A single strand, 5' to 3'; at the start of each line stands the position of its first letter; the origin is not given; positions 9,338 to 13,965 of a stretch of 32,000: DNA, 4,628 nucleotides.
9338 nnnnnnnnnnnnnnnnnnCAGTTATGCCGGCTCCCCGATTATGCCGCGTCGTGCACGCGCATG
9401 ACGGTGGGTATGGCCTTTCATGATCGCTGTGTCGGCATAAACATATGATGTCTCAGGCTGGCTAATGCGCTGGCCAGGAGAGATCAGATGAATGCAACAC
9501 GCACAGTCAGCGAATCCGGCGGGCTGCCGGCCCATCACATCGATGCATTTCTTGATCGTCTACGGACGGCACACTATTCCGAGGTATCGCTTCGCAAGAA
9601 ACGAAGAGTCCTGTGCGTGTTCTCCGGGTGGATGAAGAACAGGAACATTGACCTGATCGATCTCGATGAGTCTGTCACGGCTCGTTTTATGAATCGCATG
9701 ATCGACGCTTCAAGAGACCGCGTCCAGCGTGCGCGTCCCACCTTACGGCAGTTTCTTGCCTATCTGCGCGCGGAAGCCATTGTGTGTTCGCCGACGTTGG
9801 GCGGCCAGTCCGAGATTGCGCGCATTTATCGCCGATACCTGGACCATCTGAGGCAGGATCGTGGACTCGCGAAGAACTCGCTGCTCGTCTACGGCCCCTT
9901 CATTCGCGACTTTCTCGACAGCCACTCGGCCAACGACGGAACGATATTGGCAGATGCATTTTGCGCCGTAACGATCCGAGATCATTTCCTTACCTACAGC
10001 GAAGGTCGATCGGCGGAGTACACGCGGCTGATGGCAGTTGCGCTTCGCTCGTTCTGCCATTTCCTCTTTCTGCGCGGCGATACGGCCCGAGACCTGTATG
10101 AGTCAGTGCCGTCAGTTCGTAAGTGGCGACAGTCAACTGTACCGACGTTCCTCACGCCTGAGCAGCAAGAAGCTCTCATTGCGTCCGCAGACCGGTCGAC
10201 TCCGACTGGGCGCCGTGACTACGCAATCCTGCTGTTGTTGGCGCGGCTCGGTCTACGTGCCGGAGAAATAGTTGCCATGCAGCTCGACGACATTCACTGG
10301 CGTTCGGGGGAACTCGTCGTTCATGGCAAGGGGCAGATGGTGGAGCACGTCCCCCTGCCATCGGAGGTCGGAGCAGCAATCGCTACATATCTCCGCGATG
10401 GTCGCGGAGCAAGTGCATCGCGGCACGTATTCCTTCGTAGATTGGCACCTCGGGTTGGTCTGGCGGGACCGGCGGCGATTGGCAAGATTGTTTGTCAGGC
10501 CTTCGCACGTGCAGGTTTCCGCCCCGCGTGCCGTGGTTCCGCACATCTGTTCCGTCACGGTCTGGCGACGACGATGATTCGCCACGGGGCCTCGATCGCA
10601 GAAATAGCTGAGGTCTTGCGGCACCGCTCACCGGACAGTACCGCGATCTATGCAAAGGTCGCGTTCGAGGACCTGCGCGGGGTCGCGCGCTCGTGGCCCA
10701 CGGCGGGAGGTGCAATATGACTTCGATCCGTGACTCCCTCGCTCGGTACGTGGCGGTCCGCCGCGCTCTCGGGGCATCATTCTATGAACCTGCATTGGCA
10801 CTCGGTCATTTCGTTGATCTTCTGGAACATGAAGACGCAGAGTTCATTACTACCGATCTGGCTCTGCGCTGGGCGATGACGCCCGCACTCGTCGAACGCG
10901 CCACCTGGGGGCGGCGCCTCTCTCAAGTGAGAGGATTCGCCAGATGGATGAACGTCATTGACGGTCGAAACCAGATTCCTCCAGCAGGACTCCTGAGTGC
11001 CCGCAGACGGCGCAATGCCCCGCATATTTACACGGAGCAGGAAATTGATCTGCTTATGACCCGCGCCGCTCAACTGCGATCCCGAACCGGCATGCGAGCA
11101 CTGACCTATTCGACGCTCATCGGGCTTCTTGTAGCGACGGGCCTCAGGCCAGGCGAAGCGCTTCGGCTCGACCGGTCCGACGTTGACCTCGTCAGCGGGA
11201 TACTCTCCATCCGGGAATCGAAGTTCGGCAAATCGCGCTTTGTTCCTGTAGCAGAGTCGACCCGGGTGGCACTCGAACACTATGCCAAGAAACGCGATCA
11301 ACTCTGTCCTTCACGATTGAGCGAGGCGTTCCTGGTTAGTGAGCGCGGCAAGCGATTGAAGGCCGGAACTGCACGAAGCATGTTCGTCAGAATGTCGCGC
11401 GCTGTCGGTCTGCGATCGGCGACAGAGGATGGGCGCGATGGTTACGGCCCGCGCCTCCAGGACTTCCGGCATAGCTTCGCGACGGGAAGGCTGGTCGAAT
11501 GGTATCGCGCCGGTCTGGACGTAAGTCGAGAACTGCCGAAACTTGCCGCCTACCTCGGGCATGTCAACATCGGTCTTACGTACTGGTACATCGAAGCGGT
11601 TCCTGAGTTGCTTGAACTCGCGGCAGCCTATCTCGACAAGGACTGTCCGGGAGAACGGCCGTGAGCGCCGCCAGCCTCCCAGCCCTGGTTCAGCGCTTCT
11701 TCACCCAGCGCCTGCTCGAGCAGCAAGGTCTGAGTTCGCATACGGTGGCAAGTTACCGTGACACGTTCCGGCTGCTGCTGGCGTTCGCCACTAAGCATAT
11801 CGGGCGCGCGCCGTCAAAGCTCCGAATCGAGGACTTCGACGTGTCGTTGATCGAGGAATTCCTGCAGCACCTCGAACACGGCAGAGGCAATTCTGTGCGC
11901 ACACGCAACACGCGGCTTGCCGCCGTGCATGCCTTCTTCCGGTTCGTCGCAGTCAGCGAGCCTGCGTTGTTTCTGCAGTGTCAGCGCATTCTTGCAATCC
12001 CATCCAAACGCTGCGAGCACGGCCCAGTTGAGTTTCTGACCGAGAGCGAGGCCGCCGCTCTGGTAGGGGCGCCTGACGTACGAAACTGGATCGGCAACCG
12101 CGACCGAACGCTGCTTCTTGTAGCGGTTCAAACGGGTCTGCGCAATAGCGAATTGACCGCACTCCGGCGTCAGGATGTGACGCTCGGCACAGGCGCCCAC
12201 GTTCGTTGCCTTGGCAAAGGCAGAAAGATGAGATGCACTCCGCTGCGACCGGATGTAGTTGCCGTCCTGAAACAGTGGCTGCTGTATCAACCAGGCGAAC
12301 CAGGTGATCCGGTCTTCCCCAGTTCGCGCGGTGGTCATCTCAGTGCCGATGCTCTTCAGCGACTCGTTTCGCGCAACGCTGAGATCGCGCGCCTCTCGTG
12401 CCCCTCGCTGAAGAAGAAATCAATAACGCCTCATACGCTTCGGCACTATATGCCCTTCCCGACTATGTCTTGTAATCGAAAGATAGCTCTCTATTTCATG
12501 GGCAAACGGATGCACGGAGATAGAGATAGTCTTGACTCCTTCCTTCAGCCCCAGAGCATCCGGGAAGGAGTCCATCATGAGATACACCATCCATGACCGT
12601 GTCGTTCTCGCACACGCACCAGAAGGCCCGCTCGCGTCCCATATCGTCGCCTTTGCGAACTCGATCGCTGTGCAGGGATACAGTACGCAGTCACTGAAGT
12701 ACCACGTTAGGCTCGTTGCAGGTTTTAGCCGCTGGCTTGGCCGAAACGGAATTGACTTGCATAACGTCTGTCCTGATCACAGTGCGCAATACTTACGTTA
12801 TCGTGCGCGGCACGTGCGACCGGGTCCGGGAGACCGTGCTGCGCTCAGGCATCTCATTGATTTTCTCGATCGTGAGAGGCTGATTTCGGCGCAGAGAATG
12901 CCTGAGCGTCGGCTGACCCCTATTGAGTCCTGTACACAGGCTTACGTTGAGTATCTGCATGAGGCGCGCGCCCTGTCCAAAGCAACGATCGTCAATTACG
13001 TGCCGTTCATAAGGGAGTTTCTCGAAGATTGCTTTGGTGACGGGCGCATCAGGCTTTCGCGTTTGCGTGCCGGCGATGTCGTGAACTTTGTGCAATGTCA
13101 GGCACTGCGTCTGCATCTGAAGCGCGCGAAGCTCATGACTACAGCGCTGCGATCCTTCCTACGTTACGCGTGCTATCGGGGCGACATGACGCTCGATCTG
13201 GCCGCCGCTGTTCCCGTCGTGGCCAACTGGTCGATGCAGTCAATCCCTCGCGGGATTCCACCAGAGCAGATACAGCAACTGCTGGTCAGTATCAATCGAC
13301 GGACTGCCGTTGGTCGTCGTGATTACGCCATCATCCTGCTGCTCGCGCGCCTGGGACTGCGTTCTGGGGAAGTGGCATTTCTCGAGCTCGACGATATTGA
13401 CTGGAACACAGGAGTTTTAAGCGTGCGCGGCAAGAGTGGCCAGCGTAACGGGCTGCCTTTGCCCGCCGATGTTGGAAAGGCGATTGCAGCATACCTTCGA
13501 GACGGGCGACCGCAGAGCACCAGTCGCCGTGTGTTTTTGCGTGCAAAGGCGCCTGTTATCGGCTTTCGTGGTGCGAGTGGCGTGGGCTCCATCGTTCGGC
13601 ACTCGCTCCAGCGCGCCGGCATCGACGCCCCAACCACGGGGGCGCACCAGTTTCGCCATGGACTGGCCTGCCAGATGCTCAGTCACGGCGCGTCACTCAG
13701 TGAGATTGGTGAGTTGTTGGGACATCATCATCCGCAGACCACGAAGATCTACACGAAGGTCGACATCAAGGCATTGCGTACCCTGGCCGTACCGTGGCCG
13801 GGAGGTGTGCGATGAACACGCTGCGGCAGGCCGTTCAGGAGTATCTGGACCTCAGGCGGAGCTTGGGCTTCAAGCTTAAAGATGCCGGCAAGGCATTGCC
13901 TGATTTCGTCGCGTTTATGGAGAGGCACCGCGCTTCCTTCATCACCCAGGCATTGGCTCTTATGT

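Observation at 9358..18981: Palindromic nested RIT structure: intact trio flanked by two identical inverted trios cut at the same nucleotide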

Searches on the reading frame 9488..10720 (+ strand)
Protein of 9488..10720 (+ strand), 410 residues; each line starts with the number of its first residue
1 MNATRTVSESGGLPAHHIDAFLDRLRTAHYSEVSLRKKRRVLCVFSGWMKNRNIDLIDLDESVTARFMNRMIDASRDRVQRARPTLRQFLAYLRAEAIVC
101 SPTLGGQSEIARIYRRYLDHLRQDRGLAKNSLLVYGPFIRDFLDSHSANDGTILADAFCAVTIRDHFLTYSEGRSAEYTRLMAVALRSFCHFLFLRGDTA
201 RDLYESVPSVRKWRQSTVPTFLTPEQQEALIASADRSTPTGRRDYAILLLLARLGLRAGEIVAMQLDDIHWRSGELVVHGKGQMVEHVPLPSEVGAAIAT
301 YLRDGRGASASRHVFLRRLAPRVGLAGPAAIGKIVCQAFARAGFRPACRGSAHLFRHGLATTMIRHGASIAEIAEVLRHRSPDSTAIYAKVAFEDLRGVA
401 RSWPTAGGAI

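Call 8: search_protein_families(library=pfam, proteins=[window:9488-10720:+])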
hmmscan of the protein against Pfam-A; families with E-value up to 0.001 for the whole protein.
window:9488-10720:+ (410 aa): 2 families
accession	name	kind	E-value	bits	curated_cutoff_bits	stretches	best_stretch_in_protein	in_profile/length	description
PF00589.27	Phage_integrase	-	1.1e-24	87.5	27.1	1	221-393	2-170/172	Phage integrase family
PF02899.23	Phage_int_SAM_1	-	6.5e-09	36.4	22.3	0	18-96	1-82/83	Phage integrase, N-terminal SAM-like domain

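Call 49: find_encoding_contigs(protein=window:9488-10720:+, flank=10000, max_places=10)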
Protein window:9488-10720:+ (410 aa): 23 contigs read that carry it; 10 places shown.
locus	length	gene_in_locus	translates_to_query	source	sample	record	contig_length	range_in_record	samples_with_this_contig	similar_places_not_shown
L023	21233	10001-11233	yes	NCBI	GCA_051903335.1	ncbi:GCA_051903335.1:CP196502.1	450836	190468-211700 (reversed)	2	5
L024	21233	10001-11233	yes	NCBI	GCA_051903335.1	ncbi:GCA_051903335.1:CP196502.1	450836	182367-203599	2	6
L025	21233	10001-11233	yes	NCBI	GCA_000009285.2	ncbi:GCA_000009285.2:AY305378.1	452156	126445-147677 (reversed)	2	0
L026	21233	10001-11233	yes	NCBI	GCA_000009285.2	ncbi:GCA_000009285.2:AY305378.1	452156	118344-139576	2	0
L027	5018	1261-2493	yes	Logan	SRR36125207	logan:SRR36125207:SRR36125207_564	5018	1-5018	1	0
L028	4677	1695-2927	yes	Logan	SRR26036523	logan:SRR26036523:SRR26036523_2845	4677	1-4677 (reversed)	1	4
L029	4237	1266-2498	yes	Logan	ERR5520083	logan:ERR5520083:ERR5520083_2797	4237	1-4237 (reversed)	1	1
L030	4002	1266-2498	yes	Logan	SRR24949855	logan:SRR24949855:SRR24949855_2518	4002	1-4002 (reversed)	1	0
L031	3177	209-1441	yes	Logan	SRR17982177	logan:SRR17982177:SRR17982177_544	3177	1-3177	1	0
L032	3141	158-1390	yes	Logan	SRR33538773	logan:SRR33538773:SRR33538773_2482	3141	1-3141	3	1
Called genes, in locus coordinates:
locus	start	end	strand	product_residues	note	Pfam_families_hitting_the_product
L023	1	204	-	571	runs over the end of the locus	PF02463:SMC_N (weak), PF13175:AAA_15 (weak), PF13476:AAA_23 (weak), PF13304:AAA_21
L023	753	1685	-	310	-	-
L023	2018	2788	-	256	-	PF18865:AbiJ_NTD5, PF14355:Abi_C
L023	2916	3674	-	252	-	PF18865:AbiJ_NTD5, PF14355:Abi_C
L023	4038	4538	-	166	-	PF13428:TPR_14 (faint), PF09976:TPR_21 (faint), PF13525:YfiO, PF13174:TPR_6 (faint), PF07719:TPR_2 (faint), PF13432:TPR_16 (faint)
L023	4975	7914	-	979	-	PF13700:DUF4158, PF01526:DDE_Tnp_Tn3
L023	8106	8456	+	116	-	PF05717:TnpB_IS66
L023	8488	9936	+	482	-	PF13007:LZ_Tnp_IS66, PF13005:zf-IS66, PF03050:DDE_Tnp_IS66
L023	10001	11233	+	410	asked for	PF02899:Phage_int_SAM_1 (faint), PF00589:Phage_integrase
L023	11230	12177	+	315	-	PF00589:Phage_integrase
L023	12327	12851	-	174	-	-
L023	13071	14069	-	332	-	PF02899:Phage_int_SAM_1, PF13495:Phage_int_SAM_4, PF00589:Phage_integrase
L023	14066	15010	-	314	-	PF00589:Phage_integrase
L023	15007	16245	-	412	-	PF13495:Phage_int_SAM_4 (faint), PF02899:Phage_int_SAM_1 (weak), PF00589:Phage_integrase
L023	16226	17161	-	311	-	PF02899:Phage_int_SAM_1, PF00589:Phage_integrase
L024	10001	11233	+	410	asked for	PF02899:Phage_int_SAM_1 (faint), PF00589:Phage_integrase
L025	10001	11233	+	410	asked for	PF02899:Phage_int_SAM_1 (faint), PF00589:Phage_integrase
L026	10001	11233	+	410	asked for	PF02899:Phage_int_SAM_1 (faint), PF00589:Phage_integrase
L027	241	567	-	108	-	-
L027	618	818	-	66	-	-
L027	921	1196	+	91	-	-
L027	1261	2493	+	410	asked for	PF02899:Phage_int_SAM_1 (faint), PF00589:Phage_integrase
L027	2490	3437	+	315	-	PF00589:Phage_integrase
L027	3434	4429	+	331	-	PF02899:Phage_int_SAM_1, PF00589:Phage_integrase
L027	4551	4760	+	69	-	PF13817:DDE_Tnp_IS66_C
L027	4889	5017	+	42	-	?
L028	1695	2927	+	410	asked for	PF02899:Phage_int_SAM_1 (faint), PF00589:Phage_integrase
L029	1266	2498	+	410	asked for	PF02899:Phage_int_SAM_1 (faint), PF00589:Phage_integrase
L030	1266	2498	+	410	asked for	PF02899:Phage_int_SAM_1 (faint), PF00589:Phage_integrase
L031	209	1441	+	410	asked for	PF02899:Phage_int_SAM_1 (faint), PF00589:Phage_integrase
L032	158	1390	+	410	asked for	PF02899:Phage_int_SAM_1 (faint), PF00589:Phage_integrase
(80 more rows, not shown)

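Call 56: search_protein_families(library=ncbifam, proteins=[window:9488-10720:+, L027:3434-4429:+], max_evalue=0.00001)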
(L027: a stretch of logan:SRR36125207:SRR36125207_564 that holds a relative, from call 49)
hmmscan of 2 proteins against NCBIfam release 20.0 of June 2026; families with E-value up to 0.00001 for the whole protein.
window:9488-10720:+ (410 aa): 9 families
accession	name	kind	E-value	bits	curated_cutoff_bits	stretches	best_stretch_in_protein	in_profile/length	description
TIGR02225.1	recomb_XerD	equivalog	3.9e-38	131.4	329.6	1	116-401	2-284/290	site-specific tyrosine recombinase XerD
TIGR02224.1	recomb_XerC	equivalog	1.9e-37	129.3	335.15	1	116-399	2-285/295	tyrosine recombinase XerC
NF001399.0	PRK00283.1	subfamily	1.2e-36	126.5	279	1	113-401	8-293/300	tyrosine recombinase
NF040815.2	recomb_XerA_Arch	equivalog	4.9e-32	111.5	220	1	116-397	2-260/263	site-specific tyrosine recombinase/integron integrase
NF002331.0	PRK01287.1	subfamily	1.2e-24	87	371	1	221-400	141-321/365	site-specific tyrosine recombinase XerC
NF003462.0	PRK05084.1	equivalog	3.4e-12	45.8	267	1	242-395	195-348/360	tyrosine recombinase XerS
TIGR02249.1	integrase_gron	subfamily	7.5e-11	41.9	265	0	337-396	248-305/315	integron integrase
NF007371.0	PRK09871.1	subfamily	8e-07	28.8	222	1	221-389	6-172/198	tyrosine-type DNA invertase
NF007370.0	PRK09870.1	subfamily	6.8e-06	25.8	221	0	220-389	11-177/200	tyrosine-type DNA invertase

L027:3434-4429:+ (331 aa): 10 families
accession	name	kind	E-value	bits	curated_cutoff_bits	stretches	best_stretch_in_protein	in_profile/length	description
TIGR02224.1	recomb_XerC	equivalog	1.3e-45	156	335.15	1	14-302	3-283/295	tyrosine recombinase XerC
TIGR02225.1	recomb_XerD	equivalog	1.7e-41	142.4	329.6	1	14-298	3-276/290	site-specific tyrosine recombinase XerD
NF040815.2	recomb_XerA_Arch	equivalog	3e-41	141.8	220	1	19-299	7-257/263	site-specific tyrosine recombinase/integron integrase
NF001399.0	PRK00283.1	subfamily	8.9e-41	140.1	279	1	10-300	9-288/300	tyrosine recombinase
NF002331.0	PRK01287.1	subfamily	2.9e-25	89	371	1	3-299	23-315/365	site-specific tyrosine recombinase XerC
TIGR02249.1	integrase_gron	subfamily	2.2e-20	73.3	265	2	221-296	231-300/315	integron integrase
NF003462.0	PRK05084.1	equivalog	3.4e-15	55.7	267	1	146-308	195-356/360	tyrosine recombinase XerS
NF007370.0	PRK09870.1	subfamily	1.9e-14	53.8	221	1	124-293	11-176/200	tyrosine-type DNA invertase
NF007371.0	PRK09871.1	subfamily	1.4e-12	47.6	222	1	125-293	6-171/198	tyrosine-type DNA invertase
NF011946.0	PRK15417.1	equivalog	2.1e-12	46.9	435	1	206-296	231-315/337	integron integrase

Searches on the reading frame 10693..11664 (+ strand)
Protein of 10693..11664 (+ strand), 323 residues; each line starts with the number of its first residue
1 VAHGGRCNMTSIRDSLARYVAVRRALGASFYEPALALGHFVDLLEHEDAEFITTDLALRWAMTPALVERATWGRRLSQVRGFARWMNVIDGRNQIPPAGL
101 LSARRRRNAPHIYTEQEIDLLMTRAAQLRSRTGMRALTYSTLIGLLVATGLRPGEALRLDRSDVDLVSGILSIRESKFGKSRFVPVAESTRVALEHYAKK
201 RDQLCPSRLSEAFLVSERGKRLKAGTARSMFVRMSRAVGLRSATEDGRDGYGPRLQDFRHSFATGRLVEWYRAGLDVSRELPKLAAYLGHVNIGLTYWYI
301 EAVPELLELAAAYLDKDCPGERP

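Call 8: search_protein_families(library=pfam, proteins=[window:10693-11664:+])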
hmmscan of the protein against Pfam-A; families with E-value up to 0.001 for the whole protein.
window:10693-11664:+ (323 aa): 1 family
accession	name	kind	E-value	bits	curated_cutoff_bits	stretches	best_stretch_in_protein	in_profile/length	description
PF00589.27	Phage_integrase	-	4.3e-20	72.6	27.1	1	114-302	4-168/172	Phage integrase family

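Call 56: search_protein_families(library=ncbifam, proteins=[window:10717-11664:+], max_evalue=0.00001)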
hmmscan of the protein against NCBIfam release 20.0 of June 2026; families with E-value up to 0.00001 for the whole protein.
window:10717-11664:+ (315 aa): 9 families
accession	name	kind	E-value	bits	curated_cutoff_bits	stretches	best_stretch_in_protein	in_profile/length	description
TIGR02224.1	recomb_XerC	equivalog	1.1e-23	84.1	335.15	1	59-294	61-277/295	tyrosine recombinase XerC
NF001399.0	PRK00283.1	subfamily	3.1e-20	72.6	279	1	59-292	68-281/300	tyrosine recombinase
NF040815.2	recomb_XerA_Arch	equivalog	8.8e-20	71.4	220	1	68-295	65-255/263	site-specific tyrosine recombinase/integron integrase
TIGR02225.1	recomb_XerD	equivalog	2.9e-19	69.5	329.6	1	59-258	58-246/290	site-specific tyrosine recombinase XerD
NF002331.0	PRK01287.1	subfamily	7.8e-16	58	371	1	65-291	101-309/365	site-specific tyrosine recombinase XerC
TIGR02249.1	integrase_gron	subfamily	5.2e-10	39.2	265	1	93-197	90-184/315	integron integrase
NF007371.0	PRK09871.1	subfamily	3.2e-09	36.6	222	1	105-236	7-129/198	tyrosine-type DNA invertase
NF003462.0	PRK05084.1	equivalog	9.7e-08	31.1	267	1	133-293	199-343/360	tyrosine recombinase XerS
NF007370.0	PRK09870.1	subfamily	2.2e-06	27.4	221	0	104-292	12-177/200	tyrosine-type DNA invertase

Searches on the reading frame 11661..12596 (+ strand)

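Call 8: search_protein_families(library=pfam, proteins=[window:11661-12596:+])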
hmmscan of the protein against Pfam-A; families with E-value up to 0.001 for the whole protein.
window:11661-12596:+ (311 aa): 4 families
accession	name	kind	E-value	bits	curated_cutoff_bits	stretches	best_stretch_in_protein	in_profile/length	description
PF00589.27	Phage_integrase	-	1.3e-18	67.8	27.1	1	125-263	2-135/172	Phage integrase family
PF02899.23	Phage_int_SAM_1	-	7.2e-10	39.5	22.3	1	14-96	4-79/83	Phage integrase, N-terminal SAM-like domain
PF13102.12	Phage_int_SAM_5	-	7.4e-05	23.5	22.3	1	14-94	6-80/98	Phage integrase SAM-like domain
PF13495.12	Phage_int_SAM_4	-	0.00014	22.6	27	1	18-96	8-78/85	Phage integrase, N-terminal SAM-like domain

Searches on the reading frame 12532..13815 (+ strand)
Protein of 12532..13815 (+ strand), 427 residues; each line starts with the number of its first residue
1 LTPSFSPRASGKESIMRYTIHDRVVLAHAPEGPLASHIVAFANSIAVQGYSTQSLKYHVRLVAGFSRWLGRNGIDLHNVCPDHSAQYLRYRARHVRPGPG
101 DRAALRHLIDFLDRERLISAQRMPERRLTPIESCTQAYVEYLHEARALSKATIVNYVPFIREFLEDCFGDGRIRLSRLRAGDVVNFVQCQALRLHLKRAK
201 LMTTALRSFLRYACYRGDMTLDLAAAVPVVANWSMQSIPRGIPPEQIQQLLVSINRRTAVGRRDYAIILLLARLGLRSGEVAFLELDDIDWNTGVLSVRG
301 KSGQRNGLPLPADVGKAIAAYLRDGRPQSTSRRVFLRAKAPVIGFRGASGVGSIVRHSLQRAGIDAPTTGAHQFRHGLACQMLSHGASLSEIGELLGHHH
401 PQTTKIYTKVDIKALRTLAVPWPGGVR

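Call 8: search_protein_families(library=pfam, proteins=[window:12532-13815:+])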
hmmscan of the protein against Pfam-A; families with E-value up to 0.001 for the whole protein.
window:12532-13815:+ (427 aa): 3 families
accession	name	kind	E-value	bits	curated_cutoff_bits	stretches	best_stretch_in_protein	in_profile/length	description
PF00589.27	Phage_integrase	-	1.7e-25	90.3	27.1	1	243-411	4-169/172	Phage integrase family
PF02899.23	Phage_int_SAM_1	-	1.3e-10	41.8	22.3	1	136-216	2-82/83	Phage integrase, N-terminal SAM-like domain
PF13495.12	Phage_int_SAM_4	-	3.4e-06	27.8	27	0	140-215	7-80/85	Phage integrase, N-terminal SAM-like domain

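Call 56: search_protein_families(library=ncbifam, proteins=[window:12577-13815:+], max_evalue=0.00001)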
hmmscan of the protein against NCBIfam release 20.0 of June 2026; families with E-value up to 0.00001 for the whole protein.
window:12577-13815:+ (412 aa): 9 families
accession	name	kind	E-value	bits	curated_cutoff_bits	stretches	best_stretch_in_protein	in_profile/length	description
TIGR02224.1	recomb_XerC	equivalog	2.6e-39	135.3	335.15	1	122-402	2-284/295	tyrosine recombinase XerC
TIGR02225.1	recomb_XerD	equivalog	1.7e-38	132.6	329.6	1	122-403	2-282/290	site-specific tyrosine recombinase XerD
NF001399.0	PRK00283.1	subfamily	2.2e-36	125.6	279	1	120-403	9-291/300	tyrosine recombinase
NF040815.2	recomb_XerA_Arch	equivalog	5.2e-36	124.6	220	1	123-401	3-260/263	site-specific tyrosine recombinase/integron integrase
NF002331.0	PRK01287.1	subfamily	1.2e-27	96.8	371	1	221-402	135-319/365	site-specific tyrosine recombinase XerC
TIGR02249.1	integrase_gron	subfamily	5.7e-18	65.3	265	1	339-396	245-301/315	integron integrase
NF003462.0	PRK05084.1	equivalog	1.5e-15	56.8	267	1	247-400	195-349/360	tyrosine recombinase XerS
NF007371.0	PRK09871.1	subfamily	8.6e-10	38.5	222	1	235-395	14-174/198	tyrosine-type DNA invertase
NF011946.0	PRK15417.1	equivalog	1e-06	28.2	435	0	341-395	262-315/337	integron integrase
